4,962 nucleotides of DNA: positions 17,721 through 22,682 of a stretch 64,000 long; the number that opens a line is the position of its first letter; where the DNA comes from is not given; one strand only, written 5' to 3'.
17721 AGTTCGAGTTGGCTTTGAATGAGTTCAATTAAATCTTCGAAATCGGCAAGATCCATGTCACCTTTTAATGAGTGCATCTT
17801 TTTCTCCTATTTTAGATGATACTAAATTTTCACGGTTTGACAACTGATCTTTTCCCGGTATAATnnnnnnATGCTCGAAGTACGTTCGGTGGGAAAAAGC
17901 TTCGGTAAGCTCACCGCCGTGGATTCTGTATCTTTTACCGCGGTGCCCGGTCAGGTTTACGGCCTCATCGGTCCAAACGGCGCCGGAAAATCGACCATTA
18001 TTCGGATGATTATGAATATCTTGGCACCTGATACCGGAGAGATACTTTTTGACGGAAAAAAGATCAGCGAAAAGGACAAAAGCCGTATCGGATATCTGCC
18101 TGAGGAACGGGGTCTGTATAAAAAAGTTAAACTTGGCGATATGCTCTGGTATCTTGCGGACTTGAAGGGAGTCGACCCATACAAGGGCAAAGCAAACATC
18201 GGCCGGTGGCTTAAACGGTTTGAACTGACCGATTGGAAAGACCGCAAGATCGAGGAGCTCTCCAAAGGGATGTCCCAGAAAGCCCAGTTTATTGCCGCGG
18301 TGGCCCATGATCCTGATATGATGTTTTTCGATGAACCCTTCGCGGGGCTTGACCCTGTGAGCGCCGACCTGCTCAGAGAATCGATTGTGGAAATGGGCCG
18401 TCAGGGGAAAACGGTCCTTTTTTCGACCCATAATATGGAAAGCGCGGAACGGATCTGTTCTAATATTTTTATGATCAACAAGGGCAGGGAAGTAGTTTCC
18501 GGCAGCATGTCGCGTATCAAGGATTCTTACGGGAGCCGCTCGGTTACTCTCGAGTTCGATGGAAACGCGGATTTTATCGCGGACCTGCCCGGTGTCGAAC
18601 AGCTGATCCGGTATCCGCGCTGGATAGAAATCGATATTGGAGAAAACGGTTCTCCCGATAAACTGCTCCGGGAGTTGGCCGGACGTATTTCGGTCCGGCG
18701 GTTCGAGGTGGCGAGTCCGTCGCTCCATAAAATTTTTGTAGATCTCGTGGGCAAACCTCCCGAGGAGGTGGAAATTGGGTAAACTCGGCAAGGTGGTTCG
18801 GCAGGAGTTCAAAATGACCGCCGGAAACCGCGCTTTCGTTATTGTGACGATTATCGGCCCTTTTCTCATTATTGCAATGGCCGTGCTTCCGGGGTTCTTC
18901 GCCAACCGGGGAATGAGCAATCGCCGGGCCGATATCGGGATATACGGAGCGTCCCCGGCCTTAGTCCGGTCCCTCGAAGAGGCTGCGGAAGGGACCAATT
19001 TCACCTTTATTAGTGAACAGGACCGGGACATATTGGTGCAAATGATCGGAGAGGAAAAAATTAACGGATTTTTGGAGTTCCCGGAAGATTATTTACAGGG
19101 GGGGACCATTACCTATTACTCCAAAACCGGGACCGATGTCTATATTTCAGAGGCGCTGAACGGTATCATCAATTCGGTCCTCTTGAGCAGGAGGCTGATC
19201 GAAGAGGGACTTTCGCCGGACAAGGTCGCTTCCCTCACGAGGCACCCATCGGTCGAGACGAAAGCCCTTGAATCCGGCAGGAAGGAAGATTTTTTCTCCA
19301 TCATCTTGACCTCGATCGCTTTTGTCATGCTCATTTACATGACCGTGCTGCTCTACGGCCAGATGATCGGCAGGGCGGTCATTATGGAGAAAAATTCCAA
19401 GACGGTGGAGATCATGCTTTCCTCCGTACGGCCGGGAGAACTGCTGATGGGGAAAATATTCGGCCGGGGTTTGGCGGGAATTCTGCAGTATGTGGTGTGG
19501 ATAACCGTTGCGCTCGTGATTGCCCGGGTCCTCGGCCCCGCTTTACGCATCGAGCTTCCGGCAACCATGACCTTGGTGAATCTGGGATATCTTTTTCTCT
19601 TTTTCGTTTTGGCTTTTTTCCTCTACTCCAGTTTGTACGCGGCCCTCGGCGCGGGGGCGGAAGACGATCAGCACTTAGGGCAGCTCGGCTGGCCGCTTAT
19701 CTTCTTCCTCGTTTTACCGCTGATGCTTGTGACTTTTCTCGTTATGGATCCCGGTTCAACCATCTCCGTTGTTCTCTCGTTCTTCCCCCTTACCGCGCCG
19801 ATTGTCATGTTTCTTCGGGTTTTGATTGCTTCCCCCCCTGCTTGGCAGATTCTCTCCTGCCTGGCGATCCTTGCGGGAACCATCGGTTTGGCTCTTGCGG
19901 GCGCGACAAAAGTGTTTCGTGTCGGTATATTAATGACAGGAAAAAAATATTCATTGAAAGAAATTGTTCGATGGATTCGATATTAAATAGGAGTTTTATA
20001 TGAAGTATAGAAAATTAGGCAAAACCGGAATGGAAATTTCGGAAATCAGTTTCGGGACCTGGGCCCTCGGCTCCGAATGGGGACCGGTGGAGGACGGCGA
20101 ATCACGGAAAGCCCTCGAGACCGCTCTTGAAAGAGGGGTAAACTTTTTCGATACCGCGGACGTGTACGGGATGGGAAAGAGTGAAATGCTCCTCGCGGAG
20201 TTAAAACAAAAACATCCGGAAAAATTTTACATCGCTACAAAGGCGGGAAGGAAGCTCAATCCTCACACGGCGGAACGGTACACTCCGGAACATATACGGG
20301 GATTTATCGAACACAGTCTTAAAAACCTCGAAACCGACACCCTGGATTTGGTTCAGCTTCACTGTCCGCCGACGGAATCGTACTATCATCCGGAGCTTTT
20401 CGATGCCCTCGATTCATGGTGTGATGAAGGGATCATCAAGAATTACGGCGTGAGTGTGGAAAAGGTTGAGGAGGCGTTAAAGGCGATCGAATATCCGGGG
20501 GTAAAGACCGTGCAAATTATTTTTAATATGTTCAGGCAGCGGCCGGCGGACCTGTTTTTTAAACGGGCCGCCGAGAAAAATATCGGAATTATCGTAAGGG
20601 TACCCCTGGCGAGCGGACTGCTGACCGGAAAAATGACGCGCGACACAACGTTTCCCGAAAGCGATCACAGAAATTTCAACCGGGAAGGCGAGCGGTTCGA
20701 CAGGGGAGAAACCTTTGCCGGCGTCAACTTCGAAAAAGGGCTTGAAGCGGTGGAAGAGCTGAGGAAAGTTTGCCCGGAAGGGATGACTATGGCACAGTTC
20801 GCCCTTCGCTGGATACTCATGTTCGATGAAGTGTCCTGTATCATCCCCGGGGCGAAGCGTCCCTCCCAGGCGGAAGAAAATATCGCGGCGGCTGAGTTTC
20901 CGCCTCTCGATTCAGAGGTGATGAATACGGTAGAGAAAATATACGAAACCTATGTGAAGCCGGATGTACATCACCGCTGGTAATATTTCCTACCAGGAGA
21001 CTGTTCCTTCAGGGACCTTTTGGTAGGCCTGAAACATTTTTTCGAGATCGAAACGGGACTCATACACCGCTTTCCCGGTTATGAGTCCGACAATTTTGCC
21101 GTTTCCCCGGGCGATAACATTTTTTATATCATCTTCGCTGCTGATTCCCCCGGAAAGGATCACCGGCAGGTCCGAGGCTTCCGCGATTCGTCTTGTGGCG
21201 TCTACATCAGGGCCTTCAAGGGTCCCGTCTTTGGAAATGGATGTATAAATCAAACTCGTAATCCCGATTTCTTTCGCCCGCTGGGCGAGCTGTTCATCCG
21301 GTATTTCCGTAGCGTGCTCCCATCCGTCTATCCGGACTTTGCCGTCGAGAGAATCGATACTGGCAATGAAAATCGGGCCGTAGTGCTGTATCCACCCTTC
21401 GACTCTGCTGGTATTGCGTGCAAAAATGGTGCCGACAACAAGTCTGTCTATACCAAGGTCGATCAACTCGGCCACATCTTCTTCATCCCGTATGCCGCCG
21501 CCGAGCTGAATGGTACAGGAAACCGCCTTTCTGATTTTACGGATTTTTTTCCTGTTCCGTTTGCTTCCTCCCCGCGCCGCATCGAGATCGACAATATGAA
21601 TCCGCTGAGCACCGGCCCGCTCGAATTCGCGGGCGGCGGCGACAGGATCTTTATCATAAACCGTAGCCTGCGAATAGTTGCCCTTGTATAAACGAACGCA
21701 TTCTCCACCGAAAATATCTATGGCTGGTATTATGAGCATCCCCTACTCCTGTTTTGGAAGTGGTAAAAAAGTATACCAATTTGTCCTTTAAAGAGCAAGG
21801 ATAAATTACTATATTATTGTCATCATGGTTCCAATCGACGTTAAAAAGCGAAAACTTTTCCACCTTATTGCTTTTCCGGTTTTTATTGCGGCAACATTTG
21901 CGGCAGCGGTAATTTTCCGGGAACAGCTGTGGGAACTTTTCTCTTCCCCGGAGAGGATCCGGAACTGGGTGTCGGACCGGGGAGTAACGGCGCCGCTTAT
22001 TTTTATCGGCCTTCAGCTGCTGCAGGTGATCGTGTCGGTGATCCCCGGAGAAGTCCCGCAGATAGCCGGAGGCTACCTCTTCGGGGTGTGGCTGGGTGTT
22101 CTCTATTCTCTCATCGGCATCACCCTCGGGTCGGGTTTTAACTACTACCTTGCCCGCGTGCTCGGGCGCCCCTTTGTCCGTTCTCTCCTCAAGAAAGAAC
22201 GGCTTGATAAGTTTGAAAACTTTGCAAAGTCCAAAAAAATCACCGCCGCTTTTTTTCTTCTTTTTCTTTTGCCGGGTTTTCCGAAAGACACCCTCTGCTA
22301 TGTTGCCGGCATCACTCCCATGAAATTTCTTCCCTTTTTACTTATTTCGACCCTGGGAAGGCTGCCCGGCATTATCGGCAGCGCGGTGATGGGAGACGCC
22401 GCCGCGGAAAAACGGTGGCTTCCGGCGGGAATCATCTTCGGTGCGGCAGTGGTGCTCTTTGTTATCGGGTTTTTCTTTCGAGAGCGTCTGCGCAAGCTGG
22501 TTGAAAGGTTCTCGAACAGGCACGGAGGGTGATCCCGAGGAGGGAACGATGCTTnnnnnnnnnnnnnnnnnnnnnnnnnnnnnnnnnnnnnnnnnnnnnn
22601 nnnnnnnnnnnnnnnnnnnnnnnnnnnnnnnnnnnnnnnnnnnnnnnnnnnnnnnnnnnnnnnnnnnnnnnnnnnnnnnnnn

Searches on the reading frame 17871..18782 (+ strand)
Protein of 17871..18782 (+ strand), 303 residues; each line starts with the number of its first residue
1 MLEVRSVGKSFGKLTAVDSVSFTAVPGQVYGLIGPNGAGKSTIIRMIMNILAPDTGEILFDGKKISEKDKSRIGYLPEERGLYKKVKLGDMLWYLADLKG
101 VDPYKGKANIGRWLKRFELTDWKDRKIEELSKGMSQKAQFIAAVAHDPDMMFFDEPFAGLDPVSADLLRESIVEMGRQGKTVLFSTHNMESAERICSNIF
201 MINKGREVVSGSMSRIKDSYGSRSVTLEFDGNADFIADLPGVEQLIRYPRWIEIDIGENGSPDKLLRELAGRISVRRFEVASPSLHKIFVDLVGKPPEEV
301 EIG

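Call 30: search_protein_families(library=pfam, proteins=[window:17871-18782:+], max_evalue=0.00001)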
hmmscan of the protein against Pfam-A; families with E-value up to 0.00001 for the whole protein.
window:17871-18782:+ (303 aa): 3 families
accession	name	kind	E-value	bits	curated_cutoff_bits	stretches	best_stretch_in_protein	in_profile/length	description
PF00005.33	ABC_tran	-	2.4e-28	99.9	25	1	18-158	2-137/137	ABC transporter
PF13304.12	AAA_21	-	1.3e-15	58.7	27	1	123-189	231-300/304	AAA domain, putative AbiEii toxin, Type IV TA system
PF13732.12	DrrA1-3_C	-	1.5e-13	51.7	27.4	1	211-293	1-81/81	ATP-binding protein DrrA1-3-like, C-terminal domain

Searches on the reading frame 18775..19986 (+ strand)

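Call 30: search_protein_families(library=pfam, proteins=[window:18775-19986:+], max_evalue=0.00001)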
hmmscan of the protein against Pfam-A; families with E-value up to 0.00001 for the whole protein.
window:18775-19986:+ (403 aa): 2 families
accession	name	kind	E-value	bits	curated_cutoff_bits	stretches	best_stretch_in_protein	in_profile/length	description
PF12698.13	ABC2_membrane_3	-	7.3e-44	150.7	31.6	1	19-377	1-345/347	ABC-2 family transporter protein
PF12679.13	ABC2_membrane_2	-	1.8e-12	47.6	27.2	1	7-355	3-247/283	ABC-2 family transporter protein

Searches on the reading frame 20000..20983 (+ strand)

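Call 30: search_protein_families(library=pfam, proteins=[window:20000-20983:+], max_evalue=0.00001)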
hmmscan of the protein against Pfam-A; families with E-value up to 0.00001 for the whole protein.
window:20000-20983:+ (327 aa): 1 family
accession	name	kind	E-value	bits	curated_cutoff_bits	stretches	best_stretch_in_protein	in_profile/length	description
PF00248.27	Aldo_ket_red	-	1.8e-70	237.8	24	1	15-316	1-291/291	Aldo/keto reductase family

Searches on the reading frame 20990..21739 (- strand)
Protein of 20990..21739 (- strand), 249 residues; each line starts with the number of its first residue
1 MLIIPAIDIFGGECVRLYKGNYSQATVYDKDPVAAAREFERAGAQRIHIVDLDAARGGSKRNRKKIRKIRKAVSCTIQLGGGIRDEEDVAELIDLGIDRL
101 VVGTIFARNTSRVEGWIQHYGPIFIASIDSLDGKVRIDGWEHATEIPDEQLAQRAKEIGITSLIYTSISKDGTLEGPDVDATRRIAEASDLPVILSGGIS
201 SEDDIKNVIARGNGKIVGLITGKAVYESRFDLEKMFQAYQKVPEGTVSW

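Call 30: search_protein_families(library=pfam, proteins=[window:20990-21739:-], max_evalue=0.00001)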
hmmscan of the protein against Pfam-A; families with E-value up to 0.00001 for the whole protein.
window:20990-21739:- (249 aa): 5 families
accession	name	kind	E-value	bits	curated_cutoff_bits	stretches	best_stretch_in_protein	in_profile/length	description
PF00977.27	His_biosynth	-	1.4e-71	241.1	23.6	1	3-230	2-227/228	Histidine biosynthesis protein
PF00478.31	IMPDH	-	4.4e-07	29.7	25.6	0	44-103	114-173/345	IMP dehydrogenase / GMP reductase domain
PF01884.23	PcrB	-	1.2e-06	28.7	23.9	0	47-110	154-215/226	PcrB family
PF05690.20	ThiG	-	1.7e-06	28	23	0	27-110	128-211/247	Thiazole biosynthesis protein ThiG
PF02581.23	TMP-TENI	-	5.6e-06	26.3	27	0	162-212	122-170/180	Thiamine monophosphate synthase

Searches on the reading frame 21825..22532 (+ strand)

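Call 30: search_protein_families(library=pfam, proteins=[window:21825-22532:+], max_evalue=0.00001)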
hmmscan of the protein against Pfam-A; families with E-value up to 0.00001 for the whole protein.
window:21825-22532:+ (235 aa): 1 family
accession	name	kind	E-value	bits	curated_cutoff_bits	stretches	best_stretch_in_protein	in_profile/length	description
PF09335.16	VTT_dom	-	9.7e-27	94.3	33.9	1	73-191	1-122/123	VTT domain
